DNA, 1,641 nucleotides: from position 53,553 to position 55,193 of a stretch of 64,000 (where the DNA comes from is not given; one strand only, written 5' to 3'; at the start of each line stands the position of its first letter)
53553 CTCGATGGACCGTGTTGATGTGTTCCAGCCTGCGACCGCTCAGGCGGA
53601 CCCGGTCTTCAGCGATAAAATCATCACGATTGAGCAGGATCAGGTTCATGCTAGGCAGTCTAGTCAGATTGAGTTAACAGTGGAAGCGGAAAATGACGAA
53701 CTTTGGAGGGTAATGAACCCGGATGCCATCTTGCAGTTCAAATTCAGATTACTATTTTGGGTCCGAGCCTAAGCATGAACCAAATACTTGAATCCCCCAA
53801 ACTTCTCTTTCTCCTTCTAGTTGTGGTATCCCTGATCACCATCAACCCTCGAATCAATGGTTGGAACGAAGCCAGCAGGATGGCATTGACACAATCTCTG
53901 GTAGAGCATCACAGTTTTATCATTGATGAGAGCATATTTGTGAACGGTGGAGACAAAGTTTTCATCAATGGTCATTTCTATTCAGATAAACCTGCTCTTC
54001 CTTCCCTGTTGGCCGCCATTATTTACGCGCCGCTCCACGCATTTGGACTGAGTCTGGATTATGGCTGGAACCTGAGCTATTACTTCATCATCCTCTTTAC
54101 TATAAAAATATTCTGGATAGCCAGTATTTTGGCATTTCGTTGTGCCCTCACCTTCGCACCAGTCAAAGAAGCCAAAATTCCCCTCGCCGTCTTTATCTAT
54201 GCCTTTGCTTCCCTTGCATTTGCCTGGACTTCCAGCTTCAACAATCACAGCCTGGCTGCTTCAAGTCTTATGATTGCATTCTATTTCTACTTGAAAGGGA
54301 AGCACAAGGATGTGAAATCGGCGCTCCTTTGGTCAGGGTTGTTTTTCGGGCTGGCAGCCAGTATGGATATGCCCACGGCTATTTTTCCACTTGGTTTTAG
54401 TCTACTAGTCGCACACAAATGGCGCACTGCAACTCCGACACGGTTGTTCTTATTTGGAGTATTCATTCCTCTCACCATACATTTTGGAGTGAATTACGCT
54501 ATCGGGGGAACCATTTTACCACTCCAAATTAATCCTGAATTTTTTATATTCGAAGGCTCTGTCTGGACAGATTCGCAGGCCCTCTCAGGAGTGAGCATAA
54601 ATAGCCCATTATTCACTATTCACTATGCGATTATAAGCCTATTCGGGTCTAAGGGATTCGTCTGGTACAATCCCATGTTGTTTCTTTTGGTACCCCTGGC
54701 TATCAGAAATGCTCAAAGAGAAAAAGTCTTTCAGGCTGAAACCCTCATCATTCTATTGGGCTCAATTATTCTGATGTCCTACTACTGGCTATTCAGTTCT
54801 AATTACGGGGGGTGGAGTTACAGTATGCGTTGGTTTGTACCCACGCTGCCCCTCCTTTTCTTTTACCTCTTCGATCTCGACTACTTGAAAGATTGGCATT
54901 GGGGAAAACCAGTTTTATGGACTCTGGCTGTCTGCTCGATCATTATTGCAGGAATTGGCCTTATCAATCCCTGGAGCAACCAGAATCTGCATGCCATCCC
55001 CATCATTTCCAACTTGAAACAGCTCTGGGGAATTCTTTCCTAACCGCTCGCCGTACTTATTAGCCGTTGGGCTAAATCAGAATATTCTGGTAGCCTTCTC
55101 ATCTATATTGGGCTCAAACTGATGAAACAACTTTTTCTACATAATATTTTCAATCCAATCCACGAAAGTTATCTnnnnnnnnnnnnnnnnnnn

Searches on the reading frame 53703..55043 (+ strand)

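Call 68: search_protein_families(library=pfam, proteins=[window:53703-55043:+], max_evalue=0.01)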
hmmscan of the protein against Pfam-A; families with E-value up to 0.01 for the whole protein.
window:53703-55043:+ (446 aa): 1 family
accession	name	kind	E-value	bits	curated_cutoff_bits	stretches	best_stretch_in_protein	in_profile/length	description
PF13231.12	PMT_2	-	0.00041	21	26.1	1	161-256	54-150/160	Dolichyl-phosphate-mannose-protein mannosyltransferase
